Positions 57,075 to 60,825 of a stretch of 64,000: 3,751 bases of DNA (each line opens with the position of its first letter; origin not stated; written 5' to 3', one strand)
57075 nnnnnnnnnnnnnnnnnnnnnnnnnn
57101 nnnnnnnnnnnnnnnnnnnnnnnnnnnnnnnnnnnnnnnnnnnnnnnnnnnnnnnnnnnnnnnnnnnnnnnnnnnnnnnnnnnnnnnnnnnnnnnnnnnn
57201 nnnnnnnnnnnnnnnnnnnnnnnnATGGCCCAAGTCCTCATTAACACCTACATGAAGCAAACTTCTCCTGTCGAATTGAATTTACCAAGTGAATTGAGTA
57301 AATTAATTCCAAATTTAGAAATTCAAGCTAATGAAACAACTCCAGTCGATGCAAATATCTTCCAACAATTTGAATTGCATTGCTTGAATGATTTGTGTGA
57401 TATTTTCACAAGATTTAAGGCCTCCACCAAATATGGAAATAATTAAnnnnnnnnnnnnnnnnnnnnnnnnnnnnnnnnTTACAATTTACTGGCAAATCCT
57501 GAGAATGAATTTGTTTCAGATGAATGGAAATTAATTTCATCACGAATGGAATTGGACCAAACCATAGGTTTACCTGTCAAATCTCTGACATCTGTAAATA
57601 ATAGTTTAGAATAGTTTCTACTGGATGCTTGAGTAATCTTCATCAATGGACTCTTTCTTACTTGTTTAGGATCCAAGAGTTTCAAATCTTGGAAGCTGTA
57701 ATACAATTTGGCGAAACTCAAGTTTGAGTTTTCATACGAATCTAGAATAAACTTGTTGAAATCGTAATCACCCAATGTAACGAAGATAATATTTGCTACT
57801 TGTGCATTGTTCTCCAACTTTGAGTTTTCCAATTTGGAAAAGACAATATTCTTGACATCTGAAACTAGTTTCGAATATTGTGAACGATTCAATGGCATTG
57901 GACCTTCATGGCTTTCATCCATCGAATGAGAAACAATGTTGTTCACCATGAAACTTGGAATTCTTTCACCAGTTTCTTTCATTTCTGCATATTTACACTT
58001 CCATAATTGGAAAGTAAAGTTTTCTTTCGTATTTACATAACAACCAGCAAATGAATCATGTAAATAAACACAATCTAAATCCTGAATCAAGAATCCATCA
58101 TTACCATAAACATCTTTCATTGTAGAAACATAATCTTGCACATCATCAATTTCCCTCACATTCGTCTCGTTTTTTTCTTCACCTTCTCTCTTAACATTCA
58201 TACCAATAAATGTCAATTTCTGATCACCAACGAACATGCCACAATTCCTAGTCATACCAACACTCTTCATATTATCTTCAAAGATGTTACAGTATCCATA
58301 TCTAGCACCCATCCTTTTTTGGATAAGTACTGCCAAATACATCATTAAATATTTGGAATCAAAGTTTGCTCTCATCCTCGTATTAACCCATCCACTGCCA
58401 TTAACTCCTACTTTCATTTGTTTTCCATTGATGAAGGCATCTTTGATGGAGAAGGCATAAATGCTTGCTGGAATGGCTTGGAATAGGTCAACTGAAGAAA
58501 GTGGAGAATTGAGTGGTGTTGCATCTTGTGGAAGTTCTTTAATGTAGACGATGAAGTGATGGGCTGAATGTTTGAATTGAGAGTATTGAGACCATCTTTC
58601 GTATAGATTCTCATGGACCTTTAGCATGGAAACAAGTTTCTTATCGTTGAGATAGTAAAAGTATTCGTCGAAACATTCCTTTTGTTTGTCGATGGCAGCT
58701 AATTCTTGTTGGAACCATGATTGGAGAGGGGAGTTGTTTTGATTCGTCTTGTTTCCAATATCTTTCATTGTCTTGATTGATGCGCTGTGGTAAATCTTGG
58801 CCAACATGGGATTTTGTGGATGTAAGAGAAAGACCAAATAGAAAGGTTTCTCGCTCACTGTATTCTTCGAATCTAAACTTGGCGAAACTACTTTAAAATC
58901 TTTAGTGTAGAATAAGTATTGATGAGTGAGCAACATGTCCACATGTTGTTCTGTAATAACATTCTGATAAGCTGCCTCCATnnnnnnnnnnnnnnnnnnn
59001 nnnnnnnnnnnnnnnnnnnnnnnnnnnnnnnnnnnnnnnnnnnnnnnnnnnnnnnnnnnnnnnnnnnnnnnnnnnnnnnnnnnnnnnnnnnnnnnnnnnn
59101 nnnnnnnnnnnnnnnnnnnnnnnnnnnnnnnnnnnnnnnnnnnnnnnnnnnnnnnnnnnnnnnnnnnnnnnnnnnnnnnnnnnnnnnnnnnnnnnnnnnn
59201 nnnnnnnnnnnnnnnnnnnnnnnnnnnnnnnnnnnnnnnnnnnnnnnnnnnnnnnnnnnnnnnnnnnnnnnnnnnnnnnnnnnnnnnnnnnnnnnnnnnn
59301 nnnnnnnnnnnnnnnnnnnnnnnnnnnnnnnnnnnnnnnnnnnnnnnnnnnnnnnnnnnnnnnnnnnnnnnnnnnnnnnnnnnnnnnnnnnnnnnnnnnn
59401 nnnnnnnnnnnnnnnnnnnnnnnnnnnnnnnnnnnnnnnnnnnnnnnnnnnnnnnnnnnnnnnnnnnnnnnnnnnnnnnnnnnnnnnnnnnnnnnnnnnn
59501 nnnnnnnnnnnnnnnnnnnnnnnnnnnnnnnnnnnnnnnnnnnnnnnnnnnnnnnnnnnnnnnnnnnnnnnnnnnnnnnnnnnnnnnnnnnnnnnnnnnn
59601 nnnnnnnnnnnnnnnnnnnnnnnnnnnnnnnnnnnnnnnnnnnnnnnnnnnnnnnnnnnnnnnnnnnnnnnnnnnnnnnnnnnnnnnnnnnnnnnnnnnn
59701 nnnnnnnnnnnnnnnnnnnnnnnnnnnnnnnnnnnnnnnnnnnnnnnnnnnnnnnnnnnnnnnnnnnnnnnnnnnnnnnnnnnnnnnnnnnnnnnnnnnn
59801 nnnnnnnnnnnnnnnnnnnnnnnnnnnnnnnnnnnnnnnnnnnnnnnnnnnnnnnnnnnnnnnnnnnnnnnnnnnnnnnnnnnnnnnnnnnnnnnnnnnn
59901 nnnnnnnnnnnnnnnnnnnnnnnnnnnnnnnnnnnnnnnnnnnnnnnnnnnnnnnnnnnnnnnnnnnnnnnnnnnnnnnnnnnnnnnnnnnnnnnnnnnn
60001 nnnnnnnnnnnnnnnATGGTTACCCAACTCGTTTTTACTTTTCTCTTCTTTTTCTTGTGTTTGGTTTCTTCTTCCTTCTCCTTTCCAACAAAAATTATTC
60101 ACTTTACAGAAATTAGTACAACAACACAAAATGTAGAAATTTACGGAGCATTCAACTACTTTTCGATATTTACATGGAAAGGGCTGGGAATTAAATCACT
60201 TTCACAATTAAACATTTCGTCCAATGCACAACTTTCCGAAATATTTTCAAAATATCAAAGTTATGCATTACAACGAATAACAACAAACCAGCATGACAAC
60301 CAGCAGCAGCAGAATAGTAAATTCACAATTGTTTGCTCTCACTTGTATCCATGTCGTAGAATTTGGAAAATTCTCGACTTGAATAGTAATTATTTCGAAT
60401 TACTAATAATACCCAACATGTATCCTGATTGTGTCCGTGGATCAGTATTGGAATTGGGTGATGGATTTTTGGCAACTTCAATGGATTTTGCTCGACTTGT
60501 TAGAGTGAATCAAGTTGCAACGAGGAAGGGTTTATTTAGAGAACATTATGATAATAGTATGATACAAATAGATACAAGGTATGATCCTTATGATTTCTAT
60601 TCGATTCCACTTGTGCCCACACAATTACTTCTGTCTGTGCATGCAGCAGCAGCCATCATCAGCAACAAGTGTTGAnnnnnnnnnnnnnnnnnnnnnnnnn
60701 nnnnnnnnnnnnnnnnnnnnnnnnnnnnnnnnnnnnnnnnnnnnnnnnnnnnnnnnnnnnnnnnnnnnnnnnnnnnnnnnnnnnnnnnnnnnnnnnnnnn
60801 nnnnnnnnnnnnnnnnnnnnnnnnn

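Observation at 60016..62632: Second 7TM-RGS gene with an extracellular N-domain and an unresolved frame change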

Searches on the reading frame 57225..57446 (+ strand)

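Call 5: search_protein_families(library=pfam, proteins=[window:57225-57446:+], max_evalue=0.01)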
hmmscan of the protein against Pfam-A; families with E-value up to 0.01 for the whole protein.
window:57225-57446:+ (73 aa): 1 family
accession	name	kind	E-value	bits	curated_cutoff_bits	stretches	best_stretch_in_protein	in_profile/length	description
PF00615.24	RGS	-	0.00022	22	23.9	1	2-70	50-114/117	Regulator of G protein signaling domain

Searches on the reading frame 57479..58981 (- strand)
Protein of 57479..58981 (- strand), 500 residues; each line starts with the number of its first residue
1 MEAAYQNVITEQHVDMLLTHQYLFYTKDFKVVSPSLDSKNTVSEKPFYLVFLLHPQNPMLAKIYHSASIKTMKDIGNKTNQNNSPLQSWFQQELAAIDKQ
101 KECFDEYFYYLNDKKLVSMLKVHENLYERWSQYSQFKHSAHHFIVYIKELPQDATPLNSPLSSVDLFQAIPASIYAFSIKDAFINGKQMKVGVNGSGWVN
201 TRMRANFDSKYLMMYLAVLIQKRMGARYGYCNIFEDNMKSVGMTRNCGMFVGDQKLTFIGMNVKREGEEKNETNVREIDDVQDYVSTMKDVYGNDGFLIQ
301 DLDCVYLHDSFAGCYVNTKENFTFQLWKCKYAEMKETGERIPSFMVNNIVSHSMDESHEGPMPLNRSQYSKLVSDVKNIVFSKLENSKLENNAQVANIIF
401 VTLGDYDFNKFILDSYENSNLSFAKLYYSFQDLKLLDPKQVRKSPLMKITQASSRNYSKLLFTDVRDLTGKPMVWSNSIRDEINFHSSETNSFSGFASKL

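Call 5: search_protein_families(library=pfam, proteins=[window:57479-58981:-], max_evalue=0.01)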
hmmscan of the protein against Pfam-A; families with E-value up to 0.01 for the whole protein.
window:57479-58981:- (500 aa): 0 families

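Call 8: find_encoding_contigs(protein=window:57479-58981:-, flank=10000, max_places=3)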
Protein window:57479-58981:- (500 aa): no gene with exactly this product is on record in the collection.

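Call 47: list_cluster_members(proteins=[window:57479-58981:-, window:22811-23974:-, window:2961-4091:+, window:51963-53132:-, window:50371-51960:+, window:13693-15489:-, window:60016-60675:+, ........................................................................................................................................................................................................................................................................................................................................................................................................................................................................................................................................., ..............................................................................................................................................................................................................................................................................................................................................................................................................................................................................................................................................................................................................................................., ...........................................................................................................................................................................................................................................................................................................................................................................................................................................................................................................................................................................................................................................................])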
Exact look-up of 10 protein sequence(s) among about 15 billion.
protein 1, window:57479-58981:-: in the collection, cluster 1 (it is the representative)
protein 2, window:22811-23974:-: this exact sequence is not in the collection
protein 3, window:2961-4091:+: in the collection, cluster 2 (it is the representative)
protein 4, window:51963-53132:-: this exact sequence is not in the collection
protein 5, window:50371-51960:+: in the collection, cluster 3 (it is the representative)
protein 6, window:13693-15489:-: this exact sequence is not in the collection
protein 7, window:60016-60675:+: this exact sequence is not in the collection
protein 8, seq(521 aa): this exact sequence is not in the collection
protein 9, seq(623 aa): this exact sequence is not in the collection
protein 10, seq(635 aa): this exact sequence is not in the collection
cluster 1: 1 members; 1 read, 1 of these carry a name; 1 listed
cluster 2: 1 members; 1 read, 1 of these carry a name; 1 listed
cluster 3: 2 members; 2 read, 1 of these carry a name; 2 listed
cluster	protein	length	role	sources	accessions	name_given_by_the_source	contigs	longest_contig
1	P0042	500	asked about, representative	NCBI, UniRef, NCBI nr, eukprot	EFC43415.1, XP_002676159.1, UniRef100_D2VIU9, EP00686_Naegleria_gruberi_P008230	predicted protein [Naegleria gruberi] | Predicted protein n=1 Tax=Naegleria gruberi TaxID=5762 RepID=D2VIU9_NAEGR | uncharacterized protein NAEGRDRAFT_49901 [Naegleria gruberi]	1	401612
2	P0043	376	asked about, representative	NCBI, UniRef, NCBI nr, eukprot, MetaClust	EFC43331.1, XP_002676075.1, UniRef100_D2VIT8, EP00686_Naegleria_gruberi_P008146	predicted protein [Naegleria gruberi] | Predicted protein n=1 Tax=Naegleria gruberi TaxID=5762 RepID=D2VIT8_NAEGR | uncharacterized protein NAEGRDRAFT_82644 [Naegleria gruberi]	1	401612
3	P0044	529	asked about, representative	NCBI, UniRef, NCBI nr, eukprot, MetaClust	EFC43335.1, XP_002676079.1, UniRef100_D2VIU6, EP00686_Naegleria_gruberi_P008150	predicted protein [Naegleria gruberi] | Predicted protein n=1 Tax=Naegleria gruberi TaxID=5762 RepID=D2VIU6_NAEGR | uncharacterized protein NAEGRDRAFT_49899 [Naegleria gruberi]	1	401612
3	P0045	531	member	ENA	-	-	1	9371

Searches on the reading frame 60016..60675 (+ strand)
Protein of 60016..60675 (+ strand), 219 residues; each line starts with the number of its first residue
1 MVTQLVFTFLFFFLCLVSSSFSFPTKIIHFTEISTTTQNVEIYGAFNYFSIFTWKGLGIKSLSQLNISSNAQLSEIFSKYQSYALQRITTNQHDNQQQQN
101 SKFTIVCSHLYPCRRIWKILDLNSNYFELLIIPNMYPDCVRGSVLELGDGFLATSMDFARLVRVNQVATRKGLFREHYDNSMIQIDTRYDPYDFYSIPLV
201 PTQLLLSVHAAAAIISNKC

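Call 72: predict_structure(alignment_id=A3)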
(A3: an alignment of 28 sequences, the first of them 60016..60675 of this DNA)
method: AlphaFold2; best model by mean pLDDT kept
length: 219 residues; sequences in the alignment: 28
mean_pLDDT: 80.1   pTM: 0.73
mean pLDDT of the five models: 80.1, 78.6, 77.1, 77.0, 76.9
residues with pLDDT >= 90: 86; 70-90: 72; 50-70: 49; < 50: 12
segments of 3 or more residues with pLDDT < 50: 212-219
pLDDT, mean of each block of 10 residues (from residue 1): 88 86 84 78 94 92 77 72 59 60 93 93 89 83 88 96 79 56 66 95 87 45
secondary structure, 60 per line:
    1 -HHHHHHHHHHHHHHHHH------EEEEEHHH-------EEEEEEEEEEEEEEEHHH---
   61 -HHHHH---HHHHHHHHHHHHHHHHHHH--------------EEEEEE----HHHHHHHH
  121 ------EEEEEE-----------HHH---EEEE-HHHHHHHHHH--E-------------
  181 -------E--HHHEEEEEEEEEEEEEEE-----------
elements in order: H2-18 E25-29 E40-54 H62-66 H70-88 E103-108 H113-120 E127-132 E150-153 H155-164 E194-208

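Call 82: fold_search(model_id=the predicted structure, library=pdb)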
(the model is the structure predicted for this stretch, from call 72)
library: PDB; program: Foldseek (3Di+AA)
matches with E <= 10: 349; with E <= 0.001: 0
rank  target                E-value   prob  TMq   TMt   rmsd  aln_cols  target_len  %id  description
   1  9fbu                  1.0e-02  0.96  0.33  0.16   7.2       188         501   10  X-ray structure of the iGluSnFR3 in complex with L-glutamate (released 2025-04-02)
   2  4z9n_A                1.4e-02  0.98  0.35  0.25   6.4       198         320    8  ABC transporter / periplasmic binding protein from Brucella ovis with glutathione bound (released 2015-06-17)
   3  2v25_A                2.8e-02  0.91  0.32  0.31   7.3       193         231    9  Structure of the Campylobacter jejuni antigen Peb1A, an aspartate and glutamate receptor with bound aspartate (released 2007-06-26)
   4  9ilw_A                4.9e-02  0.84  0.29  0.14   8.8       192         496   11  Crystal structure of the periplasmic domain of sensor protein EvgS from Escherichia coli str. K-12 substr. MG1655 (released 2025-07-09)
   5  4z9n_D                5.6e-02  0.89  0.35  0.25   6.4       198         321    8  ABC transporter / periplasmic binding protein from Brucella ovis with glutathione bound (released 2015-06-17)
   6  8ovp_A                5.6e-02  0.84  0.35  0.17   6.9       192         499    8  X-ray structure of the iAspSnFR in complex with L-aspartate (released 2023-05-17)
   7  8ovn                  6.0e-02  0.85  0.35  0.18   6.3       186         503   10  X-ray structure of the SF-iGluSnFR-S72A (released 2023-05-17)
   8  2vha_A                6.4e-02  0.75  0.32  0.27   7.1       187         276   12  DEBP (released 2008-07-08)
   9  4h1x                  6.4e-02  0.30  0.27  0.24  13.0       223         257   10  Crystal structure of a phosphate ABC transporter, phosphate-binding protein (SP_2084) from Streptococcus pneumoniae TIGR (released 2012-10-17)
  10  8ovp_B                6.8e-02  0.80  0.34  0.17   6.6       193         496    9  X-ray structure of the iAspSnFR in complex with L-aspartate (released 2023-05-17)
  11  4z9n_B                9.4e-02  0.82  0.35  0.25   6.4       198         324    8  ABC transporter / periplasmic binding protein from Brucella ovis with glutathione bound (released 2015-06-17)
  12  2ia4_B                9.4e-02  0.66  0.32  0.26   7.1       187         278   12  Crystal structure of Novel amino acid binding protein from Shigella flexneri (released 2007-08-21)
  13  6i3g                  1.1e-01  0.25  0.31  0.17   9.6       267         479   10  Crystal structure of a putative peptide binding protein AppA from Clostridium difficile (released 2019-04-10)
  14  8ovo_A                1.3e-01  0.63  0.33  0.16   7.0       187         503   10  X-ray structure of the SF-iGluSnFR-S72A in complex with L-aspartate (released 2023-05-17)
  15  4la9_B                1.3e-01  0.35  0.26  0.26   7.0       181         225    7  Crystal structure of an empty substrate binding domain 1 (SBD1) OF ABC TRANSPORTER GLNPQ from lactococcus lactis (released 2013-09-11)
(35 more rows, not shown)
